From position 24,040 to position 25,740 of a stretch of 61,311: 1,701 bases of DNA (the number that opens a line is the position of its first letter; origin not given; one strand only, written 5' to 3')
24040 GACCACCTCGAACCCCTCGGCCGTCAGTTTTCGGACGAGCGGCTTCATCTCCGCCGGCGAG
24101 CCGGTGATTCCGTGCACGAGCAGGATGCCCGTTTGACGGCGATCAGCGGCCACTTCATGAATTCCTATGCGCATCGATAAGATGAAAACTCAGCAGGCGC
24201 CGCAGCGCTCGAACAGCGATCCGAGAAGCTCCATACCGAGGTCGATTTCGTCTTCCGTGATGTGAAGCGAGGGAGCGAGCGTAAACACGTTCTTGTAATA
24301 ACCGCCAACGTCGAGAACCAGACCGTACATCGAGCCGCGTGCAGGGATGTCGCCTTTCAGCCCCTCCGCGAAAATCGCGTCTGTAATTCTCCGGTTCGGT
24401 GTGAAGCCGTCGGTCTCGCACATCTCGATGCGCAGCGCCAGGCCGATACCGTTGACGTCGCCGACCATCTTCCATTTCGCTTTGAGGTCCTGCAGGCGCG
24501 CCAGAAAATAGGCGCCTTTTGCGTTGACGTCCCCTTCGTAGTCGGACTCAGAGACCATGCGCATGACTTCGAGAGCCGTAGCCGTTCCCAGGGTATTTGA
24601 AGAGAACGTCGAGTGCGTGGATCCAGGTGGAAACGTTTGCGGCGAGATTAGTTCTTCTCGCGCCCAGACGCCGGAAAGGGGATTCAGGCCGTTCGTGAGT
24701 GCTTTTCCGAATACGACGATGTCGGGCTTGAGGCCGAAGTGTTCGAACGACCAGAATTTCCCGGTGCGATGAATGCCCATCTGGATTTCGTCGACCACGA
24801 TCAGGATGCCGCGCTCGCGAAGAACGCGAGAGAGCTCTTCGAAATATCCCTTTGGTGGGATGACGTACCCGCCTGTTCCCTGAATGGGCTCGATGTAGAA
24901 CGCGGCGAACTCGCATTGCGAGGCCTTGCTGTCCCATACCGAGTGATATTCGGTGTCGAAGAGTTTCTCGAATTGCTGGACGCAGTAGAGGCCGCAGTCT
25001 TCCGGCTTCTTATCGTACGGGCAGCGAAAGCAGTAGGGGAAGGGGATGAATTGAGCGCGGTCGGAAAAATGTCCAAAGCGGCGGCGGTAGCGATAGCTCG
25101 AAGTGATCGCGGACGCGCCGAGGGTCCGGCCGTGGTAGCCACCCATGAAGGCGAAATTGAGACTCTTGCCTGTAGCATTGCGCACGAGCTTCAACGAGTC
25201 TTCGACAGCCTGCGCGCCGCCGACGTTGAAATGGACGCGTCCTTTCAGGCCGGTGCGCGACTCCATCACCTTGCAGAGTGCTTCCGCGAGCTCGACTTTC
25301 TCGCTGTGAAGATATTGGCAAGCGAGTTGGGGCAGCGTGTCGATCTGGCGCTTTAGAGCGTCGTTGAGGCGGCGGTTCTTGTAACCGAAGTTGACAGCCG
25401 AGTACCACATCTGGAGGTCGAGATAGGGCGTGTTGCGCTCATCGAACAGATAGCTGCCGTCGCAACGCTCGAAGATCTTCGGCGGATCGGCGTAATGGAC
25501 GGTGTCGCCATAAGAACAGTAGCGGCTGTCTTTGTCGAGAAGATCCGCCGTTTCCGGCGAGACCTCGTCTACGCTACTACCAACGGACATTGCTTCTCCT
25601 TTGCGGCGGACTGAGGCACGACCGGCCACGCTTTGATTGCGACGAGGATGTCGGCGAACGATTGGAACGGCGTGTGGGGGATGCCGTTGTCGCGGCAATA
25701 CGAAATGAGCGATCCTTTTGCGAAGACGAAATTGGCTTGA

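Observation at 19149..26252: Tightly coupled carrier-protein / two-aminotransferase / paired-SMR operon with a convergent Fem-like GNAT + arginase-fold pair: candidate undescribed envelope amine- or aminoacyl-decoration pathway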

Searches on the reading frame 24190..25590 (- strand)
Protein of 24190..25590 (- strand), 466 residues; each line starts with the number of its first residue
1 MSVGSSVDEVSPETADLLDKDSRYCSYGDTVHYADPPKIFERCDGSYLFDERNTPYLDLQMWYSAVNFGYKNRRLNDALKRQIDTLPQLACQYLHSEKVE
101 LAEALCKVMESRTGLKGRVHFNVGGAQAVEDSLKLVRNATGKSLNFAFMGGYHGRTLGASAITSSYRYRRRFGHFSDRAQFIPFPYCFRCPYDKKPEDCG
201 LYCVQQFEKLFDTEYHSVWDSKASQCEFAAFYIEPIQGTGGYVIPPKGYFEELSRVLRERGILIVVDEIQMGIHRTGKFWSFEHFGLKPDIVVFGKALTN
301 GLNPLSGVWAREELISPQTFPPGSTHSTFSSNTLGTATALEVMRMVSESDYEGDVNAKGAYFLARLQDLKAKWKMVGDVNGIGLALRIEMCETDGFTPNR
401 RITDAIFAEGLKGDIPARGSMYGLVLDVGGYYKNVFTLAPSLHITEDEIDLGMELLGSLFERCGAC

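Call 4: search_protein_families(library=pfam, proteins=[window:24190-25590:-], max_evalue=0.01)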
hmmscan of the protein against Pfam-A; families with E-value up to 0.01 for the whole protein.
window:24190-25590:- (466 aa): 1 family
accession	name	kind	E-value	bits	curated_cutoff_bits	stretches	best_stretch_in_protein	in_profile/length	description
PF00202.27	Aminotran_3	-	7e-72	242.8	30.5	1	38-456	11-399/403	Aminotransferase class-III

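Call 5: search_protein_families(library=ncbifam, proteins=[window:24190-25590:-], max_evalue=0.01)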
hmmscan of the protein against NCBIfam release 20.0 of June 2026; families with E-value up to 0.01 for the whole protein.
window:24190-25590:- (466 aa): 69 families (the best 25 are shown)
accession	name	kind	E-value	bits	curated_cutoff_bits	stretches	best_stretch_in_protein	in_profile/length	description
NF004426.0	PRK05769.1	equivalog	2.1e-85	287.2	552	1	9-461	12-438/441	acetyl ornithine aminotransferase family protein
NF006228.0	PRK08360.1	equivalog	4e-80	269.6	608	1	14-458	3-422/443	aspartate aminotransferase family protein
NF005993.0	PRK08117.1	subfamily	6.7e-79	265.5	574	1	39-458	28-425/433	aspartate aminotransferase family protein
NF045634.1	LeuMetRace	equivalog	7.6e-69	232.5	800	1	16-457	5-421/432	leucine/methionine racemase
NF049939.1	HyAminethphonNHLyPbfA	equivalog_domain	4.2e-65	219.9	525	1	38-459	45-438/442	(R)-1-hydroxy-2-aminoethylphosphonate ammonia-lyase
NF006368.0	PRK08593.1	equivalog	1e-62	212.2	570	1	14-459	6-428/448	aspartate aminotransferase family protein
NF005393.0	PRK06938.1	subfamily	1.7e-62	211.3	671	1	40-453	53-455/469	diaminobutyrate--2-oxoglutarate transaminase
NF005376.0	PRK06918.1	equivalog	6.5e-62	209.4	676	1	11-463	14-444/451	4-aminobutyrate--2-oxoglutarate transaminase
TIGR00707.1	argD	subfamily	4.5e-60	203.5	410.05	2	225-455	168-375/381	acetylornithine/succinylornithine family transaminase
NF004171.0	PRK05639.1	equivalog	9.8e-60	202.7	639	1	10-456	11-437/457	alanine/serine racemase family protein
TIGR00700.1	GABAtrnsam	equivalog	5.1e-59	199.9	506.65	1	41-457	20-415/420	4-aminobutyrate--2-oxoglutarate transaminase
NF004714.0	PRK06058.1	subfamily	7.9e-58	196.2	639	1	37-461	43-445/447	4-aminobutyrate--2-oxoglutarate transaminase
NF004755.0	PRK06082.1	equivalog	1.6e-57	194.9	467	1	38-459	56-448/459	aspartate aminotransferase family protein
TIGR00508.1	bioA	equivalog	1.4e-56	191.9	405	1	34-412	11-382/419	adenosylmethionine--8-amino-7-oxononanoate transaminase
NF005683.0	PRK07481.1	subfamily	3e-56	191.3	575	1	34-392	26-387/453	hypothetical protein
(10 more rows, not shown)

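Call 6: find_related_loci(query=window:24190-25590:-, collection=genome_contigs, flank=10000)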
Query window:24190-25590:- (466 aa) in genome_contigs; peptide patterns used: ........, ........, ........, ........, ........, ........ (x = any residue, [..] = any of these).
599 stretches matched a pattern (row limit reached: there are more); 591 encode a relative of the query (tblastn E <= 1e-3); the best 80 are kept; 80 distinct loci.
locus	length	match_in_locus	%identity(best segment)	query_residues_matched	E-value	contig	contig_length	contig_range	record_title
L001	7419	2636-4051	87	1-465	0e+0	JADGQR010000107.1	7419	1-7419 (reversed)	MAG: Gemmatimonadaceae bacterium isolate Chersky_446 k127_5523935, whole genome shotgun sequence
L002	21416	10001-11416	88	1-466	0e+0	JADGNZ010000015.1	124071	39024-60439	MAG: Thermoanaerobaculia bacterium isolate Chersky.9_17 contig-100_14, whole genome shotgun sequence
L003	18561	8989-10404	88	1-466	0e+0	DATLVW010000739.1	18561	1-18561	MAG TPA_asm: Thermoanaerobaculia bacterium isolate SMAG_U13202 k141_365464, whole genome shotgun sequence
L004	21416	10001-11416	86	1-465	0e+0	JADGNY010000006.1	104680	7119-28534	MAG: Thermoanaerobaculia bacterium isolate Chersky.31_28 contig-100_21, whole genome shotgun sequence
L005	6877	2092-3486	86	1-465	0e+0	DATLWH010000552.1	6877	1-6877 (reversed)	MAG TPA_asm: Thermoanaerobaculia bacterium isolate SMAG_U13213 k141_301225, whole genome shotgun sequence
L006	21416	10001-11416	85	1-465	0e+0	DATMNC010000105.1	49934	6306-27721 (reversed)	MAG TPA_asm: Thermoanaerobaculia bacterium isolate SMAG_U12840 k141_4183621, whole genome shotgun sequence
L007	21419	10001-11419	83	1-466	0e+0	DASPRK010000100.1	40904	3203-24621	MAG TPA_asm: Candidatus Methylomirabilis sp. isolate SMAG_U12223 k141_206712, whole genome shotgun sequence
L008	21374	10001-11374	85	8-465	0e+0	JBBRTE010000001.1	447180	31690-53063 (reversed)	MAG: Thermoanaerobaculia bacterium isolate La2_metabat2.187 La2_metabat2.187_K_3096929L447180_cov_22.0162, whole genome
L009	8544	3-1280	83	40-465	0e+0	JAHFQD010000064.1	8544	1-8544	MAG: Candidatus Muproteobacteria bacterium isolate nzgw542 NODE_14065_length_8545_cov_2.775047, whole genome shotgun seq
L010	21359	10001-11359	74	13-465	0e+0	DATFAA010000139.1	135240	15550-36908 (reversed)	MAG TPA_asm: Rhodocyclaceae bacterium isolate SMAG_U8489 k141_726591, whole genome shotgun sequence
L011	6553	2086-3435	75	16-465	0e+0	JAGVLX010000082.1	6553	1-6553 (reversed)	MAG: Parachlamydiales bacterium isolate SW_13 c_000000051196, whole genome shotgun sequence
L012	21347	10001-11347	74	17-465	0e+0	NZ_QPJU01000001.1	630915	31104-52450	Extensimonas vulgaris strain DSM 100911 Ga0244581_101, whole genome shotgun sequence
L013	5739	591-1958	71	10-465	0e+0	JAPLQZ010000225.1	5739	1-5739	MAG: Rhodocyclales bacterium isolate LacPavin_0818_WC55_MAG_62_34 LacPavin_0818_WC55_scaffold_1055242, whole genome shot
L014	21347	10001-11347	73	17-465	0e+0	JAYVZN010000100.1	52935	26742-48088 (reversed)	MAG: Betaproteobacteria bacterium isolate GL90_UP_metabinner_2 GL90_UP_metabinner_2_99, whole genome shotgun sequence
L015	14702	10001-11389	71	1-465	0e+0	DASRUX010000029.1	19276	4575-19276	MAG TPA_asm: Rhodocyclaceae bacterium isolate SMAG_U8507 k141_351596, whole genome shotgun sequence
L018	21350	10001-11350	72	17-466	0e+0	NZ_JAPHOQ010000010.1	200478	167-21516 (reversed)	Legionella sp. PATHC038 10, whole genome shotgun sequence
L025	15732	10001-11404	70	1-464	0e+0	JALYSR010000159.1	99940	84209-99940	MAG: Acidobacteriota bacterium isolate LIV bin9 SD1460-62_k127_422234, whole genome shotgun sequence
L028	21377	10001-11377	70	6-463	0e+0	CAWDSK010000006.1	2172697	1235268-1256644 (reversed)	MAG: uncultured Acidobacteriota bacterium isolate MFD03726.bin.1.125 genome assembly, contig: contig_1454, whole genome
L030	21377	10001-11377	69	6-463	0e+0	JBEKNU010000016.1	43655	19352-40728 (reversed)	MAG: Terriglobia bacterium isolate SPRUCE 424 SPRUCE_424_16, whole genome shotgun sequence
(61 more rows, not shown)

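Call 10: search_protein_families(library=pfam, proteins=[L002:12597-13829:+, L007:12676-13914:+, L007:13933-14718:+, L002:18341-19165:+, L002:5692-6870:-, L007:17508-18743:-, L007:18982-19863:-], max_evalue=0.001)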
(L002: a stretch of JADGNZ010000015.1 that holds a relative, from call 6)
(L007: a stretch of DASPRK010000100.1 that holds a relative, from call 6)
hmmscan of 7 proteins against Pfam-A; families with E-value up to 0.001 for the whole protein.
L002:12597-13829:+ (410 aa): 3 families
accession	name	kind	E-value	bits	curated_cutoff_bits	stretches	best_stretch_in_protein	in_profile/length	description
PF00109.32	ketoacyl-synt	-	6.9e-40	137.7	20.8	1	1-243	1-249/252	Beta-ketoacyl synthase, N-terminal domain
PF02801.28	Ketoacyl-synt_C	-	4.9e-38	130.2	20.8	1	254-366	1-118/119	Beta-ketoacyl synthase, C-terminal domain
PF00108.29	Thiolase_N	-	3.4e-06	27.1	26.4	1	138-190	55-113/260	Thiolase, N-terminal domain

L007:12676-13914:+ (412 aa): 3 families
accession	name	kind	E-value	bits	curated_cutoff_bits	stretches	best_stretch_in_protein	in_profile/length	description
PF00109.32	ketoacyl-synt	-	3.2e-46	158.4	20.8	1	1-246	1-252/252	Beta-ketoacyl synthase, N-terminal domain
PF02801.28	Ketoacyl-synt_C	-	1.3e-36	125.6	20.8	1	254-367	1-119/119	Beta-ketoacyl synthase, C-terminal domain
PF00108.29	Thiolase_N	-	3.1e-05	23.9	26.4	1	141-190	62-113/260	Thiolase, N-terminal domain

L007:13933-14718:+ (261 aa): 1 family
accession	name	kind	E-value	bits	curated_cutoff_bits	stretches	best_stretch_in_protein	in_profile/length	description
PF06629.18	MipA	-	1.2e-38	133.9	24.2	1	41-259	1-219/221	MltA-interacting protein MipA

L002:18341-19165:+ (274 aa): 2 families
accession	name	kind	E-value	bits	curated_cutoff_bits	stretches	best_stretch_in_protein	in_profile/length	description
PF01569.27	PAP2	-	4.9e-20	72.1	27.2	1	139-242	9-122/130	PAP2 superfamily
PF14378.12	PAP2_3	-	3.2e-05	24.3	27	1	170-237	120-187/190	PAP2 superfamily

L002:5692-6870:- (392 aa): 0 families

L007:17508-18743:- (411 aa): 2 families
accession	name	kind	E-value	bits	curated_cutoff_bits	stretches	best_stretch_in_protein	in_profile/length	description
PF04339.18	FemAB_like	-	2.5e-13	50.4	27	1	188-388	148-343/369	Peptidogalycan biosysnthesis/recognition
PF13480.13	Acetyltransf_6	-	7.6e-13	49.3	22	1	222-363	2-142/143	Acetyltransferase (GNAT) domain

L007:18982-19863:- (293 aa): 0 families

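Call 11: find_encoding_contigs(protein=window:24190-25590:-, flank=10000, max_places=4)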
Protein window:24190-25590:- (466 aa): 2 contigs read that carry it; 2 places shown.
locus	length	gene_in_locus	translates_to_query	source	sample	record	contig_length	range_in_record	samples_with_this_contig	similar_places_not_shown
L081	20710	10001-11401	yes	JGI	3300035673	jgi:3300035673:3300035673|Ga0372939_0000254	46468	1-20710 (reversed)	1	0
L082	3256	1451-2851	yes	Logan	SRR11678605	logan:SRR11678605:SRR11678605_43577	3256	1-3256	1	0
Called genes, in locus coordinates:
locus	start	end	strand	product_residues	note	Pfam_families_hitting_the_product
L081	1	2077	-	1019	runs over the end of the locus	PF00873:ACR_tran, PF03176:MMPL, PF02355:SecD_SecF_C (weak)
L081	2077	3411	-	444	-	PF25917:BSH_RND (weak), PF25973:BSH_CzcB, PF25881:HH_YBHG (weak), PF25954:Beta-barrel_RND_2, PF25967:RND-MFP_C, PF25989:YknX_C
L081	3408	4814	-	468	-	PF02321:OEP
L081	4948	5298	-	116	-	PF03413:PepSY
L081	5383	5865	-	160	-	-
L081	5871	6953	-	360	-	-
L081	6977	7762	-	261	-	PF13557:Phenol_MetA_deg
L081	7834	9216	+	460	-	PF00672:HAMP, PF00512:HisKA, PF02518:HATPase_c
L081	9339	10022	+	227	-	PF06888:Put_Phosphatase (weak), PF12710:HAD (weak)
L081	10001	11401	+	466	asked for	PF00202:Aminotran_3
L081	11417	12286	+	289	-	PF00561:Abhydrolase_1, PF12146:Hydrolase_4, PF12697:Abhydrolase_6, PF00326:Peptidase_S9 (faint), PF12146:Hydrolase_4 (weak)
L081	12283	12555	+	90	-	PF00550:PP-binding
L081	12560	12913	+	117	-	PF00892:EamA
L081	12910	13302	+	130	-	PF00892:EamA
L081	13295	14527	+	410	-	PF01041:DegT_DnrJ_EryC1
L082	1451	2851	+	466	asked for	PF00202:Aminotran_3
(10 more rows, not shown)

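Call 14: search_solved_structures(query=window:24190-25590:-, max_evalue=1e-40)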
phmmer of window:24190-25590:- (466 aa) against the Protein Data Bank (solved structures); distinct sequences matched with E-value up to 1e-40: 14.
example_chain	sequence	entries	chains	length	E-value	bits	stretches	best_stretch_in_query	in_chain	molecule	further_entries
7vno_A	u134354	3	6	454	9e-57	196.1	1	38-456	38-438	454aa long hypothetical 4-aminobutyrate aminotransferase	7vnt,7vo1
9wqz_A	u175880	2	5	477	2.1e-56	194.9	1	11-456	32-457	Alanine/serine racemase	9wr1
4ppm_A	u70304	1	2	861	5e-50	173.9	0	227-414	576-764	Aminotransferase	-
2eo5_A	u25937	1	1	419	7.1e-48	166.8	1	37-411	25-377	419aa long hypothetical aminotransferase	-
9wrf_A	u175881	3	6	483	7.5e-46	160.1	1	18-457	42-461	Broad substrate specificity amino-acid racemase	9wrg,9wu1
4atp_A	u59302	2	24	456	5.3e-44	154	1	39-459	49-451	4-AMINOBUTYRATE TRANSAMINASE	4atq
1szk_A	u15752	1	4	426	2.6e-42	148.5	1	38-462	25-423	4-aminobutyrate aminotransferase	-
4ysn_A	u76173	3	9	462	4e-42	147.8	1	14-393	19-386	Putative 4-aminobutyrate aminotransferase | Isoleucine 2-epimerase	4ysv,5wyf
5wya_A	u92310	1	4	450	4.1e-42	147.8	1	14-393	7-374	Isoleucine 2-epimerase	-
5ll2_A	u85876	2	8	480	4.1e-42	147.8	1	14-393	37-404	Isoleucine 2-epimerase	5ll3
1szs_A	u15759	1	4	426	4.9e-42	147.5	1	38-462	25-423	4-aminobutyrate aminotransferase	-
1sf2_A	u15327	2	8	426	5e-42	147.5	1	38-462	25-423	4-aminobutyrate aminotransferase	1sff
4ffc_A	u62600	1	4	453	1.5e-41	146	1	42-460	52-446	4-aminobutyrate aminotransferase (GabT)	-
1szu_A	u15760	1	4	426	1.8e-41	145.7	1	38-462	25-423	4-aminobutyrate aminotransferase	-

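Call 24: search_protein_families(library=pfam, proteins=[L025:11443-12780:+, L025:3880-5055:+, L025:1154-2173:+, L025:8431-9165:+, L025:2202-3158:+, L030:4001-4483:+, L018:12119-15238:-, L028:11747-12802:+, L018:4043-5746:+], max_evalue=0.001)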
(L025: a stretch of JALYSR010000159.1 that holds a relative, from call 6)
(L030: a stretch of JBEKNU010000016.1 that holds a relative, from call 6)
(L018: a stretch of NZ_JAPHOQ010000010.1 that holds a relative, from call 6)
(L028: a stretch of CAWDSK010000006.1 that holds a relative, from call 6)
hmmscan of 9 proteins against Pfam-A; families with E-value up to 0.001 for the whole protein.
L025:11443-12780:+ (445 aa): 2 families
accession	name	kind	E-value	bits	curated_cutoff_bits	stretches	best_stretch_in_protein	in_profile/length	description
PF00501.34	AMP-binding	-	2.2e-08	33.8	29.9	1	104-254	170-328/384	AMP-binding enzyme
PF14535.12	AMP-binding_C_2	-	0.00062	20.4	25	0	340-437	3-96/96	AMP-binding enzyme C-terminal domain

L025:3880-5055:+ (391 aa): 4 families
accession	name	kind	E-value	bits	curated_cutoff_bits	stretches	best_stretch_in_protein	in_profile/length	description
PF06925.17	MGDG_synth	-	1.4e-17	64.7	25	1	25-189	1-169/169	Monogalactosyldiacylglycerol (MGDG) synthase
PF04101.22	Glyco_tran_28_C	-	6.7e-05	23.4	22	1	227-345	18-136/166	Glycosyltransferase family 28 C-terminal domain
PF13692.12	Glyco_trans_1_4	-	0.00015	22.5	27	1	232-316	25-113/142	Glycosyl transferases group 1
PF00534.26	Glycos_transf_1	-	0.00017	21.6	26.4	1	201-360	4-170/172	Glycosyl transferases group 1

L025:1154-2173:+ (339 aa): 1 family
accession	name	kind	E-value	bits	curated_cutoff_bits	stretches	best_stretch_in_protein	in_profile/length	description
PF04055.27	Radical_SAM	-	2e-17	64.3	29.5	1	28-179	3-164/166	Radical SAM superfamily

L025:8431-9165:+ (244 aa): 1 family
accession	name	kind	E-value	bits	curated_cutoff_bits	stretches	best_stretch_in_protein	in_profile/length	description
PF01522.26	Polysacc_deac_1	-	1.2e-34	119.4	23.1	1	42-163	3-124/124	Polysaccharide deacetylase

L025:2202-3158:+ (318 aa): 5 families
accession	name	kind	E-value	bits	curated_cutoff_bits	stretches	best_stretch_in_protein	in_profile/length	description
PF00005.33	ABC_tran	-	2.5e-29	103.1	25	1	46-188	3-137/137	ABC transporter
PF13304.12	AAA_21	-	1.5e-10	42.1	27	1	159-217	237-298/304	AAA domain, putative AbiEii toxin, Type IV TA system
PF02463.25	SMC_N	-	2.7e-05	24.2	40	0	159-233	136-213/220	RecF/RecN/SMC N terminal domain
PF13191.12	AAA_16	-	0.00017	22.6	32.6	1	53-185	23-140/167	AAA ATPase domain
PF25199.1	nSTAND_NTPase5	-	0.00023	21.4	34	1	52-87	39-73/145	Novel STAND NTPase 5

L030:4001-4483:+ (160 aa): 1 family
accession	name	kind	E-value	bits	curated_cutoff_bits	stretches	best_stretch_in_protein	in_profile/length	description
PF00072.30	Response_reg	-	1.4e-21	77.1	30.2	1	37-147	1-110/111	Response regulator receiver domain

L018:12119-15238:- (1039 aa): 8 families
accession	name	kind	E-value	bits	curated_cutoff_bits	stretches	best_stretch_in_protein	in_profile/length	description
PF00501.34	AMP-binding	-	1.8e-62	211.8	29.9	1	60-478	3-384/384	AMP-binding enzyme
PF12146.15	Hydrolase_4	-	9.4e-21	74.6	27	1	776-1013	7-238/239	Serine aminopeptidase, S33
PF00550.31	PP-binding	-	3.1e-10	40.6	20.8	1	676-739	2-65/67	Phosphopantetheine attachment site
PF00561.26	Abhydrolase_1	-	1.3e-08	35.2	25.8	1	776-994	3-227/245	alpha/beta hydrolase fold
PF23024.1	AMP-dom_DIP2-like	-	8.2e-08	32.7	27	1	524-635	3-107/110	Disco-interacting protein 2-like, AMP domain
PF12697.13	Abhydrolase_6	-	2.2e-07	32.2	26.3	1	776-891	1-109/217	Alpha/beta hydrolase family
PF06821.19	Ser_hydrolase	-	9.4e-05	22.8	22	0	816-876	32-91/172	Serine hydrolase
PF23297.2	ACP_SdgA_C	-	0.00012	22.5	27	1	669-750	7-88/95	Highly reducing polyketide synthase sdgA, C-terminal ACP domain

L028:11747-12802:+ (351 aa): 0 families

L018:4043-5746:+ (567 aa): 1 family
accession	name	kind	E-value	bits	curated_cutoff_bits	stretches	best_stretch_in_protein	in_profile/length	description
PF00860.26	Xan_ur_permease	-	8.1e-40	137.2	27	1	18-393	2-383/389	Permease family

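Call 44: find_related_loci(query=L014:14543-15520:+, collection=genome_contigs, flank=10000)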
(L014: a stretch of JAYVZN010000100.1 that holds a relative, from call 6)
Query L014:14543-15520:+ (325 aa) in genome_contigs; peptide patterns used: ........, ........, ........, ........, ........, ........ (x = any residue, [..] = any of these).
219 stretches matched a pattern; 4 encode a relative of the query (tblastn E <= 1e-3); 4 distinct loci.
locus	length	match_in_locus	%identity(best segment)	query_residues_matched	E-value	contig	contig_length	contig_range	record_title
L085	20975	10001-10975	100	1-325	0e+0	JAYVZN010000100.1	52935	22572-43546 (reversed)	MAG: Betaproteobacteria bacterium isolate GL90_UP_metabinner_2 GL90_UP_metabinner_2_99, whole genome shotgun sequence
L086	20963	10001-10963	76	1-321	2e-172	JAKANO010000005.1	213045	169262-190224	MAG: Proteobacteria bacterium isolate WY5.bin77 NODE_70_length_213045_cov_2.552795, whole genome shotgun sequence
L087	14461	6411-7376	75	1-322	1e-171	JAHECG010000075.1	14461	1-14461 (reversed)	MAG: Betaproteobacteria bacterium isolate Ww164 NODE_8610_length_14461_cov_10.581172, whole genome shotgun sequence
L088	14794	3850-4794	48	1-317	1e-98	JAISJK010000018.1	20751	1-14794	MAG: Candidatus Adiutrix sp. isolate Hs463_bin11 k119_3964096, whole genome shotgun sequence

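Call 46: find_related_loci(query=A3, collection=genome_contigs, flank=10000)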
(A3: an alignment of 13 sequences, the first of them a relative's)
Query A3 (295 aa) in genome_contigs; peptide patterns used: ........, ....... (x = any residue, [..] = any of these).
599 stretches matched a pattern (row limit reached: there are more); 557 encode a relative of the query (tblastn E <= 1e-3); the best 80 are kept; 80 distinct loci.
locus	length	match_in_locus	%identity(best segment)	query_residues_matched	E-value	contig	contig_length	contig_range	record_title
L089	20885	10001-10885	100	1-295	0e+0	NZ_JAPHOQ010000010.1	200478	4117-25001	Legionella sp. PATHC038 10, whole genome shotgun sequence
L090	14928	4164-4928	31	30-279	1e-32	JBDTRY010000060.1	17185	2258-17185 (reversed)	MAG: Acidobacteriota bacterium isolate cluster3_bin.258 NODE_12432_length_17185_cov_11.338412, whole genome shotgun sequ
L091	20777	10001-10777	30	33-279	1e-31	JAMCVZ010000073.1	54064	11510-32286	MAG: Nitrospirae bacterium isolate FK_Sedi_B_Bin.71 NODE_1488_length_54064_cov_27.6355, whole genome shotgun sequence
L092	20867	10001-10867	31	2-280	4e-30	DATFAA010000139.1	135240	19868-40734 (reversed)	MAG TPA_asm: Rhodocyclaceae bacterium isolate SMAG_U8489 k141_726591, whole genome shotgun sequence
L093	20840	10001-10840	29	6-266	2e-29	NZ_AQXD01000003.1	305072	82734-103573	Wohlfahrtiimonas chitiniclastica DSM 18708 B143DRAFT_scaffold_2.3_C, whole genome shotgun sequence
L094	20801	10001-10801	30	30-280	2e-29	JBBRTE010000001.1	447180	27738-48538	MAG: Thermoanaerobaculia bacterium isolate La2_metabat2.187 La2_metabat2.187_K_3096929L447180_cov_22.0162, whole genome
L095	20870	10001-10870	28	4-281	4e-29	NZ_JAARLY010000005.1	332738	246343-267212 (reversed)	Oleiagrimonas sp. C23AA NODE_5_length_332738_cov_181.899, whole genome shotgun sequence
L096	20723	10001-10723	28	55-280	9e-29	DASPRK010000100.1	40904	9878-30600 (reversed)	MAG TPA_asm: Candidatus Methylomirabilis sp. isolate SMAG_U12223 k141_206712, whole genome shotgun sequence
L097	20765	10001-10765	31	30-279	1e-28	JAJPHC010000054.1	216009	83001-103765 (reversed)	MAG: Acidobacteria bacterium isolate Centralia_MAG_134 k107_1548806, whole genome shotgun sequence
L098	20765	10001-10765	31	34-279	1e-28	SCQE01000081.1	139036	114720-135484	MAG: Nitrospirae bacterium isolate DP16D_bin.35 DP16D_bin.35-95893, whole genome shotgun sequence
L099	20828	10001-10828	31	10-257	1e-28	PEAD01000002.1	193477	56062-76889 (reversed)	MAG: Nitrospirae bacterium MYbin3 scaffold2, whole genome shotgun sequence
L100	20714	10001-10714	31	30-249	3e-28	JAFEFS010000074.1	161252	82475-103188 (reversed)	MAG: Proteobacteria bacterium isolate SZAS LIN-99 LIN-682__74__length-161252, whole genome shotgun sequence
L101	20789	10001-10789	31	30-275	3e-28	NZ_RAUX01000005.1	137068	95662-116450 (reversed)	Stenotrophomonas maltophilia strain E77 sm-E77_lib12335_5, whole genome shotgun sequence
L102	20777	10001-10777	29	34-281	4e-28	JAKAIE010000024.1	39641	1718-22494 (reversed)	MAG: Nitrospirae bacterium isolate WY3.bin163 NODE_1431_length_39641_cov_5.601483, whole genome shotgun sequence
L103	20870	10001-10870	30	2-281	3e-28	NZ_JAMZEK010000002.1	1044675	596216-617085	Dyella lutea strain Sa contig2, whole genome shotgun sequence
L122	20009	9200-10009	30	42-276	2e-26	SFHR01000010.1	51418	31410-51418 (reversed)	MAG: Dechloromonas aromatica isolate W1P12.010 Contig273, whole genome shotgun sequence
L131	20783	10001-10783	32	32-275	3e-26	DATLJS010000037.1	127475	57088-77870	MAG TPA_asm: Candidatus Sulfotelmatobacter sp. isolate SMAG_U13702 k141_2378602, whole genome shotgun sequence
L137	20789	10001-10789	30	30-275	3e-26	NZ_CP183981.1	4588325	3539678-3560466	Stenotrophomonas maltophilia strain R-24 chromosome, complete genome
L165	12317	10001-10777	30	30-267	9e-25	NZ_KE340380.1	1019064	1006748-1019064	Acinetobacter colistiniresistens strain NIPH 2036 acVBK-supercont1.5, whole genome shotgun sequence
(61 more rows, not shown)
